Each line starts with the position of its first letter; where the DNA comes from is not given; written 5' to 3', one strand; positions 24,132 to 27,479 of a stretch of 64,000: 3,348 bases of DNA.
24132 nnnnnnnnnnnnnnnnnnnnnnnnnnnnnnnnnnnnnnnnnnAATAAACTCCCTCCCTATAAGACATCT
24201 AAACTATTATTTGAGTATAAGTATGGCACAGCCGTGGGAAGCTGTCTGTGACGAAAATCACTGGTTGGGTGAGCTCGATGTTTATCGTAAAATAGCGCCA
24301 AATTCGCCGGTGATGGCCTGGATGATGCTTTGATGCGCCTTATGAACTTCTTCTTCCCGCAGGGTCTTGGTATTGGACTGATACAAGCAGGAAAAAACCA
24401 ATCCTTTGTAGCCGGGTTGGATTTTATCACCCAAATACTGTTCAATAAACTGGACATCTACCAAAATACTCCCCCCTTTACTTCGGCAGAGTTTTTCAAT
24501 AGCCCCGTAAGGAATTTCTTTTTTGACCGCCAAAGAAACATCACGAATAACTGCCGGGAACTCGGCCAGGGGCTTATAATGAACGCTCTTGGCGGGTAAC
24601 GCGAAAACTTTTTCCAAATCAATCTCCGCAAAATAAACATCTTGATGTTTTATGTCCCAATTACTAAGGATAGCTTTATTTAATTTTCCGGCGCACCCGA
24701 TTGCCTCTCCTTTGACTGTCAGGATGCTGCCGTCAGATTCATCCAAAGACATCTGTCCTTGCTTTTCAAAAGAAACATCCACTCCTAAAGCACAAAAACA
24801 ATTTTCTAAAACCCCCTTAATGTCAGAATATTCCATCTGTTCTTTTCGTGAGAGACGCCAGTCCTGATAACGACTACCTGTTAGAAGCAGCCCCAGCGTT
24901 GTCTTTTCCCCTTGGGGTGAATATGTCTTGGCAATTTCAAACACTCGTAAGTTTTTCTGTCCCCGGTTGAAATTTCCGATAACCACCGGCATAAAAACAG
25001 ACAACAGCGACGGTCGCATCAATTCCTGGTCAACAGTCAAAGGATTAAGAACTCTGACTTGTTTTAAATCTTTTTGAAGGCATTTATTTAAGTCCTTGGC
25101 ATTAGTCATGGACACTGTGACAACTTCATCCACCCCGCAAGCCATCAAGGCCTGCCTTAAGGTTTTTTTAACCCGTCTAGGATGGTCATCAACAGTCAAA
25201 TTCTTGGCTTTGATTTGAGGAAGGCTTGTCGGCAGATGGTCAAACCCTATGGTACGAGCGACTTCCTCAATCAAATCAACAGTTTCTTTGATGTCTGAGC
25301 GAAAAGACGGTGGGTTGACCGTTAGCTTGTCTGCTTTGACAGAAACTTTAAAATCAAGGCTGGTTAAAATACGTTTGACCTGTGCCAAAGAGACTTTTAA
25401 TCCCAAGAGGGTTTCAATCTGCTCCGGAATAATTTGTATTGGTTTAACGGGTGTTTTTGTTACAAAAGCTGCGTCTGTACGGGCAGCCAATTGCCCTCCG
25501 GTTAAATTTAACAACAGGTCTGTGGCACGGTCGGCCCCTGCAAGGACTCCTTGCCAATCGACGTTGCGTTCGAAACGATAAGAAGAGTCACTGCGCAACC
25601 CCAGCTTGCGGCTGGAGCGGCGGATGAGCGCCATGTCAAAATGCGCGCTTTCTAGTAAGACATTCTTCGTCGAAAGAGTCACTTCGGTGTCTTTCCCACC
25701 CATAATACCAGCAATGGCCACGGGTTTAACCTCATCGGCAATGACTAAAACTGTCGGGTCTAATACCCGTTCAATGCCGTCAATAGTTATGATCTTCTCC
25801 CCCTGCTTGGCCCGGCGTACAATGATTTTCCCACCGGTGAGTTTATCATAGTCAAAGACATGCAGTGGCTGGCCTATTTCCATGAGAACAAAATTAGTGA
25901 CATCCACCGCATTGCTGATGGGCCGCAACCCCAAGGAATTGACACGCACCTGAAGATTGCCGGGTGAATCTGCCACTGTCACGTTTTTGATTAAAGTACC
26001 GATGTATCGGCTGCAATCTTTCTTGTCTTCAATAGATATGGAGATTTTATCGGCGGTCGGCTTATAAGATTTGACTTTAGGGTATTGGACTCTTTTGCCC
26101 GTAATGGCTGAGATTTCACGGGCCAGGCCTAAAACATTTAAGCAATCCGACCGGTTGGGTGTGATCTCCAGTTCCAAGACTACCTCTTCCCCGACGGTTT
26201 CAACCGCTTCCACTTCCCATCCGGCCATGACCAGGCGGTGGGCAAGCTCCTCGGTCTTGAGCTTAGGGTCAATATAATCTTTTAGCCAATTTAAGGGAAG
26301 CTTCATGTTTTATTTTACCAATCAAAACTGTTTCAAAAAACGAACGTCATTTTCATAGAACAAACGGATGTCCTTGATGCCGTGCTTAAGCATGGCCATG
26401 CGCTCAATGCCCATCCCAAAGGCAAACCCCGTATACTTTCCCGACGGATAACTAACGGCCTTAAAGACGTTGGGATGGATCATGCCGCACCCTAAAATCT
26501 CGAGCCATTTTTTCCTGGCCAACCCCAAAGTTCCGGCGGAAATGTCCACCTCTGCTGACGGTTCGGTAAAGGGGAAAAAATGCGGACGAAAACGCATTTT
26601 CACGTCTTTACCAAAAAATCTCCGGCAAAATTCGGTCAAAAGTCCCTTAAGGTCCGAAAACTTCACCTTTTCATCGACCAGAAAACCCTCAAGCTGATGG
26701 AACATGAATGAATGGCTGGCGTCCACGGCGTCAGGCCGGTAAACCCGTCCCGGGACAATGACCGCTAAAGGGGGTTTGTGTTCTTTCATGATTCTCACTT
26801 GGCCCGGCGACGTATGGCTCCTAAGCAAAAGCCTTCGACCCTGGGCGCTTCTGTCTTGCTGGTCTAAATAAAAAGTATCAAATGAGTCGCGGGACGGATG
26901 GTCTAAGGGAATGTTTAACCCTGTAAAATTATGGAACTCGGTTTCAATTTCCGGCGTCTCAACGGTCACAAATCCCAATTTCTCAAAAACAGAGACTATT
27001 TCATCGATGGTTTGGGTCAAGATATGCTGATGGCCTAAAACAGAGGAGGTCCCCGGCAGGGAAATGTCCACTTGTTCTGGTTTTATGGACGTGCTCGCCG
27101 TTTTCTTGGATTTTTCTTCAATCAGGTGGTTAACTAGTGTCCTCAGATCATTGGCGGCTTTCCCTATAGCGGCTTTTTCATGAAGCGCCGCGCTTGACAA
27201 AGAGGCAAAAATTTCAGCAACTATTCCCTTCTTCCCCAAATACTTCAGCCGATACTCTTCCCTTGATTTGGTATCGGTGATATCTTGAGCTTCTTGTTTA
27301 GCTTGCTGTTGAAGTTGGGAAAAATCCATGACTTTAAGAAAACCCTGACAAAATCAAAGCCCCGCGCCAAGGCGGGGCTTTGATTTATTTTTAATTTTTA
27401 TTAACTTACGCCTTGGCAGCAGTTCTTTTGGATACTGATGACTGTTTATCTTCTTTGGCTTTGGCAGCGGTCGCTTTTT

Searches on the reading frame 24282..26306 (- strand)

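Call 50: search_protein_families(library=pfam, proteins=[window:24282-26306:-], max_evalue=0.00001)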
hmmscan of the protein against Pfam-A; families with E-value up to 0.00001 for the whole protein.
window:24282-26306:- (674 aa): 4 families
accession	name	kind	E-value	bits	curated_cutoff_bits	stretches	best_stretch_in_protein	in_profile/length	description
PF03483.22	B3_4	-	5.3e-66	222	29.3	1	98-270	2-174/174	B3/4 domain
PF17759.6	tRNA_synthFbeta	-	3.7e-42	144.6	22.4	1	358-564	1-214/214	Phenylalanyl tRNA synthetase beta chain CLM domain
PF03147.19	FDX-ACB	-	4e-23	82.1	31.1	1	582-674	2-94/94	Ferredoxin-fold anticodon binding domain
PF03484.21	B5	-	2e-21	76.4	28.6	1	291-355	2-67/67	tRNA synthetase B5 domain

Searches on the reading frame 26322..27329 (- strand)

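Call 73: search_protein_families(library=pfam, proteins=[window:26322-27329:-], max_evalue=0.00001)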
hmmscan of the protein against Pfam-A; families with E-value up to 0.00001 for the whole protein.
window:26322-27329:- (335 aa): 2 families
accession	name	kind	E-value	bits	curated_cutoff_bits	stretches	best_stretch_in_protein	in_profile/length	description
PF01409.25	tRNA-synt_2d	-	9.1e-98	327.1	19.8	1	87-335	2-246/246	tRNA synthetases class II core domain (F)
PF02912.23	Phe_tRNA-synt_N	-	8.1e-13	48.6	22.3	1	19-78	2-61/69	Aminoacyl tRNA synthetase class II, N-terminal domain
